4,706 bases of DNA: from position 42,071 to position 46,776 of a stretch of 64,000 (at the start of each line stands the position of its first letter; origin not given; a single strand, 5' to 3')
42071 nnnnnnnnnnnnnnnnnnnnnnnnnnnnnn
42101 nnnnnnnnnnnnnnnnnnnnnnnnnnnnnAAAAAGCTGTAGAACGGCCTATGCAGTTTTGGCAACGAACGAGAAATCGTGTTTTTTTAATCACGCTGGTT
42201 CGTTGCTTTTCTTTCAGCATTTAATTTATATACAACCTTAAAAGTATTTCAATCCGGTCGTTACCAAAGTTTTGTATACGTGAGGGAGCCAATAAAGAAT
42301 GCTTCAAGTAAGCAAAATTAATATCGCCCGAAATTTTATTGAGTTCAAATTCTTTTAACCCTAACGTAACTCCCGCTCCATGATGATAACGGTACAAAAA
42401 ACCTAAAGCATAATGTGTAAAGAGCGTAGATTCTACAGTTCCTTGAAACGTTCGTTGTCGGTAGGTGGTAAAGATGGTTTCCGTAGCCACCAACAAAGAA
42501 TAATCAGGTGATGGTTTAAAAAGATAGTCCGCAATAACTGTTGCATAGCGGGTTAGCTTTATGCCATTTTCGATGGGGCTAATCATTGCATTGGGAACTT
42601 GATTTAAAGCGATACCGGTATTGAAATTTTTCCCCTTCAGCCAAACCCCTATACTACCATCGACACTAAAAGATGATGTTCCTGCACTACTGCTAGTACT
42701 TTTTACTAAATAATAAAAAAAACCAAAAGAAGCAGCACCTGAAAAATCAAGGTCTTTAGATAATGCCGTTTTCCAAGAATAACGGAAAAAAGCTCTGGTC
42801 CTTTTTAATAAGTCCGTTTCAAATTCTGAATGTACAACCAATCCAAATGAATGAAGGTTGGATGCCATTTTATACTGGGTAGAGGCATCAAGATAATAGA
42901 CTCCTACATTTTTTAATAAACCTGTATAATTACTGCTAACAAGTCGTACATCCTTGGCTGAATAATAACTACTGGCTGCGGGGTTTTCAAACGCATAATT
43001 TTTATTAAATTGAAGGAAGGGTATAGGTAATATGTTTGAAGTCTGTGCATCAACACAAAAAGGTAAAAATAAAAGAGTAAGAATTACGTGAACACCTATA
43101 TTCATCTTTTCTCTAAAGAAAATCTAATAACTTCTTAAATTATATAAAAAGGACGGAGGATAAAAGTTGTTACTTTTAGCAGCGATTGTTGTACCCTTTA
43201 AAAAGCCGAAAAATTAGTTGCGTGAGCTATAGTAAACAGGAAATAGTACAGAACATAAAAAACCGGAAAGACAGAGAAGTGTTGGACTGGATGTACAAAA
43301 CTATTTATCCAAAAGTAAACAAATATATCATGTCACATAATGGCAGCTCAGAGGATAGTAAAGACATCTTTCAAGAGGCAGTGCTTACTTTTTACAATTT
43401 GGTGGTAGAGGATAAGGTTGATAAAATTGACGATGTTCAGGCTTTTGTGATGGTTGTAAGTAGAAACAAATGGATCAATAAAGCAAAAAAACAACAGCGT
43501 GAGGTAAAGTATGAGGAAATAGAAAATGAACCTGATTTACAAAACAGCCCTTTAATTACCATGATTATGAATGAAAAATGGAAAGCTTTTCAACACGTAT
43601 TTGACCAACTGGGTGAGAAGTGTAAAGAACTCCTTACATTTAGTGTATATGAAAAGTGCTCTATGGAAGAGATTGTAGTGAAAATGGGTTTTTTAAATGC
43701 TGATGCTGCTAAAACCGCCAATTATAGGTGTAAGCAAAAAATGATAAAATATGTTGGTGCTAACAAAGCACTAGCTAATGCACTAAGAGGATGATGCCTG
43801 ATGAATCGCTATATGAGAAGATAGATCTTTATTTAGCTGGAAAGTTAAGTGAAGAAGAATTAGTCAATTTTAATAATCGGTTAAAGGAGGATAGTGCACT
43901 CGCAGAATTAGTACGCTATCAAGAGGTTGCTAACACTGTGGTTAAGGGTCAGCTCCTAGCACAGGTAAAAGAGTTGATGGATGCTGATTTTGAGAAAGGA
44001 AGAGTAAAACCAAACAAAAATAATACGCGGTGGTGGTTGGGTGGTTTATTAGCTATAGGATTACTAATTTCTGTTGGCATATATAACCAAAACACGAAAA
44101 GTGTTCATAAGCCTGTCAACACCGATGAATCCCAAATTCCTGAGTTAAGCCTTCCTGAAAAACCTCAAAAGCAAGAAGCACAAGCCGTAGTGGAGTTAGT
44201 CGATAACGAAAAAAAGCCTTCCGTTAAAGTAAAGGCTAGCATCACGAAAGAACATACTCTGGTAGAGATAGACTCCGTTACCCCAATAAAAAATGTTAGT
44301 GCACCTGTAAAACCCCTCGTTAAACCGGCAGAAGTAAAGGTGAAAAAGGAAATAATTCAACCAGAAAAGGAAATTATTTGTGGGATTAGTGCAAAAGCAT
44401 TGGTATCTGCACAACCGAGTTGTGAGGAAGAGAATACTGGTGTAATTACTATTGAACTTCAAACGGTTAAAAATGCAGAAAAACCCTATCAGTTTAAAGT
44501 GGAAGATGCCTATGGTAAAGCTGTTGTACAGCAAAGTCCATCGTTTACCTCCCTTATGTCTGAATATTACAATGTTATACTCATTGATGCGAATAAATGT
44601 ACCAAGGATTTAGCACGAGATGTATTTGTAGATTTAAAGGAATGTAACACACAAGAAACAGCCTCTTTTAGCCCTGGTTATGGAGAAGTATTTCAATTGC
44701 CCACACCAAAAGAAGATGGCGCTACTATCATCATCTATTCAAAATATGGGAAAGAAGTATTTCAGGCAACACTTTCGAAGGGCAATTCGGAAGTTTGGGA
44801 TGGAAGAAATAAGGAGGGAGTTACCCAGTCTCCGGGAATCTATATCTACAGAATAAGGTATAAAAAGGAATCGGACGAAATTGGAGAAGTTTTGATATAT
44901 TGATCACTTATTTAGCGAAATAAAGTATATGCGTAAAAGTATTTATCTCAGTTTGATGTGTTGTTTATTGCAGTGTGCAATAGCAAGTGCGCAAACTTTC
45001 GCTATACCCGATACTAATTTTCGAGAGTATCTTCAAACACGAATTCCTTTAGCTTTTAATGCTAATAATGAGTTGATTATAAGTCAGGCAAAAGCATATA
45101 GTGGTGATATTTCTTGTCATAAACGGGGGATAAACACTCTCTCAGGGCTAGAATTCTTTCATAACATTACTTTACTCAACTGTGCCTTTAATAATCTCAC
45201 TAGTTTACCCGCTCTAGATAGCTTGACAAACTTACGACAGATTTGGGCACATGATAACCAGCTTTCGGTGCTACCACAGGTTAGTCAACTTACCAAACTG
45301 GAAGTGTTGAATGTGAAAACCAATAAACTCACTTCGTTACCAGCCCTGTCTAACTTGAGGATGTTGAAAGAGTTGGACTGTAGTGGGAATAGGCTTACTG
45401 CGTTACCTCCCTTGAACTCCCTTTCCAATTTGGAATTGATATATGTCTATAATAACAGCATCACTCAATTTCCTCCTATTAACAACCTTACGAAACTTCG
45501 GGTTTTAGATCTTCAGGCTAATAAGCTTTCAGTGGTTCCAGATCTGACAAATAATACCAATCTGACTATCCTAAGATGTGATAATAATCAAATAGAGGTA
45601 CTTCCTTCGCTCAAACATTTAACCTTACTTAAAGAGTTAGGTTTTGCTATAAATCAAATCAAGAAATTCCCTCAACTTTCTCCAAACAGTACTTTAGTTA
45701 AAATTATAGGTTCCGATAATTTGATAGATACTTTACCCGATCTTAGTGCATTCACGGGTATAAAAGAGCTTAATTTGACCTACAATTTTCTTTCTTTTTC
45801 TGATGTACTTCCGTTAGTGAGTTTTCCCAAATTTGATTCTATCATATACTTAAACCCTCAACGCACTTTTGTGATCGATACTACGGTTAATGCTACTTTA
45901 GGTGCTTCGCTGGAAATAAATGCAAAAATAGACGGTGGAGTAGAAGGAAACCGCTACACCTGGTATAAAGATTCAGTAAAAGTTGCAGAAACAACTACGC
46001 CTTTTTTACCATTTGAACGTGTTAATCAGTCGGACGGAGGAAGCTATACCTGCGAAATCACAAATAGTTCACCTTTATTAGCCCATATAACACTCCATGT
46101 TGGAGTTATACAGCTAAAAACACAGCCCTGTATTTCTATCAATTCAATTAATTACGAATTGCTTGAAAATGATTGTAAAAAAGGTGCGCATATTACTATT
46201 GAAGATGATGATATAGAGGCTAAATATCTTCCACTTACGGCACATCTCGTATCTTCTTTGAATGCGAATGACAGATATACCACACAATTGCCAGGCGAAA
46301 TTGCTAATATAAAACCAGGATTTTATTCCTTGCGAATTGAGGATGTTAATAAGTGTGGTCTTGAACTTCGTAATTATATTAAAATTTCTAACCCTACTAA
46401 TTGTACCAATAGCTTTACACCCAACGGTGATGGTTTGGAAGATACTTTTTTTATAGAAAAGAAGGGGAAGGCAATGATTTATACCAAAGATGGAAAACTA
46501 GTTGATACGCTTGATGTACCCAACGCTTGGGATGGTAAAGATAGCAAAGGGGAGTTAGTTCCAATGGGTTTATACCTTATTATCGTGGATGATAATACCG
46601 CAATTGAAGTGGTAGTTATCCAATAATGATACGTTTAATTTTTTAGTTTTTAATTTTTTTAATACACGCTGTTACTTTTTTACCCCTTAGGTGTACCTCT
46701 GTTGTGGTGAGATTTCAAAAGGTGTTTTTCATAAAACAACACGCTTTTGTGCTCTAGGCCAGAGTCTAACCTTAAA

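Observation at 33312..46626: Two mirrored modules: sigma factor + anti-sigma-like protein ending in T9SS type-B (CHU_C)-like domain + CHU_C cargo + PorP/SprF, bracketing the pectate lyases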

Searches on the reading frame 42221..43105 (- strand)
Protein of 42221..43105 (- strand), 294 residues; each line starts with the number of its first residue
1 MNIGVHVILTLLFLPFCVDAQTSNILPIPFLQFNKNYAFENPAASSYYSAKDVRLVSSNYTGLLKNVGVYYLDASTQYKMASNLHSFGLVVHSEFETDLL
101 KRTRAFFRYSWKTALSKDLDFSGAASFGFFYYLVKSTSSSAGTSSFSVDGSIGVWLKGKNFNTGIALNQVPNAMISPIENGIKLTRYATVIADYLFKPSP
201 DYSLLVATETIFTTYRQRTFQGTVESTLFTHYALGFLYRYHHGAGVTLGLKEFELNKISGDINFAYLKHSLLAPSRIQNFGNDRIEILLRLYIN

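Call 3: search_protein_families(library=pfam, proteins=[window:42221-43105:-], max_evalue=0.1)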
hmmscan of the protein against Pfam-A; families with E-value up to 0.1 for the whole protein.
window:42221-43105:- (294 aa): 2 families
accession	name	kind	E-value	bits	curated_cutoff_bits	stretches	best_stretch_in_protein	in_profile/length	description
PF11751.14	PorP_SprF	-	2.6e-13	50.6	22.3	1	29-251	8-241/273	Type IX secretion system membrane protein PorP/SprF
PF15530.11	Ntox25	-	0.032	14.5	25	1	109-166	81-137/168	Bacterial toxin 25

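Call 4: search_protein_families(library=ncbifam, proteins=[window:42221-43105:-], max_evalue=0.1)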
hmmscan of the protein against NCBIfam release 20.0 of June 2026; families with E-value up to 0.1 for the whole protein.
window:42221-43105:- (294 aa): 1 family
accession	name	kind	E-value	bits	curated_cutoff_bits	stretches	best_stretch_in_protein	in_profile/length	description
TIGR03519.1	T9SS_PorP_fam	subfamily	2.7e-10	40.2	90.55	1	8-257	4-261/292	PorP/SprF family type IX secretion system membrane protein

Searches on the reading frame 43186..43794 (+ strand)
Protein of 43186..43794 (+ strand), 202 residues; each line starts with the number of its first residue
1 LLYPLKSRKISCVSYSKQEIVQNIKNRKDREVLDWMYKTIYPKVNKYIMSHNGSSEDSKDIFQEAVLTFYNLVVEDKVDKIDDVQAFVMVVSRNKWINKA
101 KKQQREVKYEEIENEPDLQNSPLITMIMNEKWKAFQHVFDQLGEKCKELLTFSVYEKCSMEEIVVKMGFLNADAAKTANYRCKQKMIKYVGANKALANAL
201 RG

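Call 3: search_protein_families(library=pfam, proteins=[window:43186-43794:+], max_evalue=0.1)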
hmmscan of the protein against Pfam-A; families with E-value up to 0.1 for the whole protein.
window:43186-43794:+ (202 aa): 1 family
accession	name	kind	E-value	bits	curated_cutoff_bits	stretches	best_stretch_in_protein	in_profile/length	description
PF04542.20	Sigma70_r2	-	1.1e-05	25.6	24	1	36-105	1-70/71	Sigma-70 region 2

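Call 4: search_protein_families(library=ncbifam, proteins=[window:43186-43794:+], max_evalue=0.1)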
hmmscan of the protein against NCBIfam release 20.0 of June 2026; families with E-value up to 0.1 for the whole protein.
window:43186-43794:+ (202 aa): 37 families (the best 25 are shown)
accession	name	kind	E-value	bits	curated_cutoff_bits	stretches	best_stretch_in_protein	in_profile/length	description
TIGR02937.1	sigma70-ECF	superfamily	4.1e-14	52.5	42.9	1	36-185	6-160/165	sigma-70 family RNA polymerase sigma factor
NF058625.1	sigma_PG0214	equivalog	5.4e-14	52.3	130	1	44-186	17-157/170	GFO_1088 family ECF-type sigma factor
TIGR02985.1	Sig70_bacteroi1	subfamily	4.6e-13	49.7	126.4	1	36-168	6-141/162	RNA polymerase sigma-70 factor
TIGR02989.1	Sig-70_gvs1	subfamily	8.6e-10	38.8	124.55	1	42-186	12-154/158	RNA polymerase sigma-70 factor, Rhodopirellula/Verrucomicrobium family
NF007230.0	PRK09648.1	subfamily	1.2e-09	38.2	209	1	27-187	22-186/195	RNA polymerase sigma factor ShbA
TIGR02950.1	SigM_subfam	subfamily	1.3e-09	38.1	147.95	1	33-188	2-156/159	RNA polymerase sigma factor, SigM family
NF009172.0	PRK12519.1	subfamily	1.6e-08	34.4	222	1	11-169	10-169/194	RNA polymerase sigma factor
NF041727.1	ECF_sigma_FecI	equivalog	1.6e-07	31.5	260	1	29-168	9-147/169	ferric citrate uptake sigma factor FecI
NF009168.0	PRK12515.1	subfamily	2.4e-06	27.1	236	1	16-186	8-175/189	RNA polymerase sigma factor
NF007232.0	PRK09651.1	subfamily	5e-06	26.7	185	1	32-169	12-148/173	RNA polymerase sigma factor FecI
NF009193.0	PRK12541.1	equivalog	1e-05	25.9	171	1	30-186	4-156/161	RNA polymerase sigma factor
NF007216.0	PRK09638.1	equivalog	1.5e-05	24.8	194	1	18-165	6-150/180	RNA polymerase sigma factor SigY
NF009198.0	PRK12546.1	equivalog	1.6e-05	24.7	270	1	47-189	23-160/188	RNA polymerase sigma factor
TIGR02952.1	Sig70_famx2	equivalog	1.8e-05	24.7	206.45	1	27-182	7-162/170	ECF subfamily RNA polymerase sigma factor, BldN family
TIGR02959.1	SigZ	equivalog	2e-05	24.5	168.65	1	43-183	7-141/170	RNA polymerase sigma factor SigZ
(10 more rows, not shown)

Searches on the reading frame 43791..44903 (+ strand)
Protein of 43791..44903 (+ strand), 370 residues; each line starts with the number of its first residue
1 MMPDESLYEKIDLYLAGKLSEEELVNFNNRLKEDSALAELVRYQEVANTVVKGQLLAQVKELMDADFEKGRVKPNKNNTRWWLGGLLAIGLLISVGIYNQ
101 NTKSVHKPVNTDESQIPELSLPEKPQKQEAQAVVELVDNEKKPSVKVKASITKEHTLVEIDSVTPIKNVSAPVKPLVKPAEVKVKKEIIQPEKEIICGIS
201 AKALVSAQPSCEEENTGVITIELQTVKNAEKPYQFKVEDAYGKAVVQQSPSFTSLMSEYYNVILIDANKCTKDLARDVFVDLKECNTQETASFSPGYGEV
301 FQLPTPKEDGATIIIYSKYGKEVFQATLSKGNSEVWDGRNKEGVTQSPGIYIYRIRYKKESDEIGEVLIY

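Call 3: search_protein_families(library=pfam, proteins=[window:43791-44903:+], max_evalue=0.1)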
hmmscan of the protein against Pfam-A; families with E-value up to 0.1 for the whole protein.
window:43791-44903:+ (370 aa): 2 families
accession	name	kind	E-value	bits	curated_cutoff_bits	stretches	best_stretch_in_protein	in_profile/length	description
PF13585.12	CHU_C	-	4.7e-07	30.3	27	1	297-362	14-77/86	CHU_C Type IX secretion signal domain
PF13860.13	FlgD_ig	-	0.0021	18.4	27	1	307-358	21-76/79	FlgD Ig-like domain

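Call 4: search_protein_families(library=ncbifam, proteins=[window:43791-44903:+], max_evalue=0.1)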
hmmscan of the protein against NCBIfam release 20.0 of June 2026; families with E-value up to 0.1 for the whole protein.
window:43791-44903:+ (370 aa): 4 families
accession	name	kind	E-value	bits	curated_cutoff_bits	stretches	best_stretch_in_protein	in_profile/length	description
TIGR04183.1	Por_Secre_tail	domain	0.00023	21.1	23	1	299-360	9-63/72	T9SS type A sorting domain-containing protein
NF009453.0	PRK12813.1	equivalog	0.00026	20.6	264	1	286-361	101-177/223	flagellar basal body rod modification protein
TIGR04131.1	Bac_Flav_CTERM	domain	0.0017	18.5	35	1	307-364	25-78/85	T9SS type B sorting domain-containing protein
NF009452.0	PRK12812.1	equivalog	0.032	13.4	258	1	308-362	151-211/289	flagellar basal body rod modification protein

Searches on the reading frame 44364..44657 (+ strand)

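Call 34: search_protein_families(library=pfam, proteins=[window:44364-44657:+], max_evalue=10)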
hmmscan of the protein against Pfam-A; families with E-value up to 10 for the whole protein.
seq(98 aa): 3 families
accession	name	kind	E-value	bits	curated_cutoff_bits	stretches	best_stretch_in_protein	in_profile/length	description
PF22794.1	jr-ZPR1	-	0.12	12.7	27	1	21-59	62-100/125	ZPR1 jelly-roll domain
PF20466.3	MmeI_TRD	-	0.12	12.2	27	1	33-85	105-158/207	MmeI, target recognition domain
PF03714.20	PUD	-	0.16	13.3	25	1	38-95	30-82/97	Bacterial pullanase-associated domain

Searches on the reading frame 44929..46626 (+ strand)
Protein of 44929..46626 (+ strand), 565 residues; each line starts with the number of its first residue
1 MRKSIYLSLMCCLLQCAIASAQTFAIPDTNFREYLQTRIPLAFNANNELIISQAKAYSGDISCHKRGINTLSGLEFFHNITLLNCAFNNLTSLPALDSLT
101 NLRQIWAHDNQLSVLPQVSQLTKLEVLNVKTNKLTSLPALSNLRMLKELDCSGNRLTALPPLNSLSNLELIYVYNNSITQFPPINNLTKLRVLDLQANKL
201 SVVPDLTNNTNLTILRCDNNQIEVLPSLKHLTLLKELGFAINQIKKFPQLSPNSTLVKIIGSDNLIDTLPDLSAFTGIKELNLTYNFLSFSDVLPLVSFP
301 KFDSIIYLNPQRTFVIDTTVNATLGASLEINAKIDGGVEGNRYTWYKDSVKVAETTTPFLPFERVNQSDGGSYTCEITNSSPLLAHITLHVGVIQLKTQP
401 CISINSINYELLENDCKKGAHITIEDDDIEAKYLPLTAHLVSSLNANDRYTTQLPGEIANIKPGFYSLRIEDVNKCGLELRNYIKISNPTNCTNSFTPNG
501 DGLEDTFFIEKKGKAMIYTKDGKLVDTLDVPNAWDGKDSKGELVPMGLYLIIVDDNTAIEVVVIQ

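Call 3: search_protein_families(library=pfam, proteins=[window:44929-46626:+], max_evalue=0.1)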
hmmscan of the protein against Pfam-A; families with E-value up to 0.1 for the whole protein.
window:44929-46626:+ (565 aa): 12 families
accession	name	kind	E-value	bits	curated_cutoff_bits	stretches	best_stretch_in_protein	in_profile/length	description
PF12799.13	LRR_4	-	1.3e-24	86.1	27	5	146-186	3-44/44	Leucine Rich repeats (2 copies)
PF23598.1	LRR_14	-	2e-09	37.1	40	1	62-271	9-207/353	Leucine-rich repeat region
PF13855.12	LRR_8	-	3.3e-08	33.6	27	3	110-156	11-61/61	Leucine rich repeat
PF23211.1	LRR_LRWD1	-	6e-08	33.1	28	1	186-242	40-96/190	Leucine-rich repeat and WD repeat-containing protein 1, LRR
PF13585.12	CHU_C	-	1.2e-07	32.2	27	1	492-554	3-71/86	CHU_C Type IX secretion signal domain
PF13927.12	Ig_3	-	2.1e-06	28.6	30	1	318-379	9-78/78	Immunoglobulin domain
PF23952.1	LRR_EndoS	-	7.5e-06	26.6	27.9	1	55-154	22-116/116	Endo-beta-N-acetylglucosaminidase EndoS LRR domain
PF13895.12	Ig_2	-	0.00017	22.2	27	1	341-380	29-66/79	Immunoglobulin domain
PF25019.1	LRR_R13L1-DRL21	-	0.00019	21.8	27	0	179-238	63-123/127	R13L1/DRL21 LRRs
PF00560.39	LRR_1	-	0.00046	20.2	20.6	0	146-161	2-17/23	Leucine Rich Repeat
PF13860.13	FlgD_ig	-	0.0025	18.2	27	1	513-554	25-74/79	FlgD Ig-like domain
PF07679.22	I-set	-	0.0034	17.8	23.7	1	320-381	10-79/90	Immunoglobulin I-set domain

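Call 4: search_protein_families(library=ncbifam, proteins=[window:44929-46626:+], max_evalue=0.1)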
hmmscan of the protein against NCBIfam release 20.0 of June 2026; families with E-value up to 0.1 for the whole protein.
window:44929-46626:+ (565 aa): 6 families
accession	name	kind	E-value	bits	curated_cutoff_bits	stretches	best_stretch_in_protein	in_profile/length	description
NF033189.1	internalin_A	exception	2.8e-26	92.1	1600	1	61-296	80-312/799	class 1 internalin InlA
NF033188.1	internalin_H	exception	1.7e-17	63.3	1050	1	78-260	76-258/548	InlH/InlC2 family class 1 internalin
NF011917.0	PRK15387.1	equivalog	5.8e-15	54.3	1243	2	83-189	347-446/788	type III secretion system effector E3 ubiquitin transferase SspH2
NF033190.2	inl_like_NEAT_1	exception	5e-14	51.5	1275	1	84-299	225-437/754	NEAT domain-containing leucine-rich repeat protein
NF041381.1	XopAC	subfamily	8.5e-13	47.8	450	2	134-248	78-200/451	XopAC/AvrAC family type III secretion system effector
TIGR04131.1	Bac_Flav_CTERM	domain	0.00028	21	35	1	492-545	3-61/85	T9SS type B sorting domain-containing protein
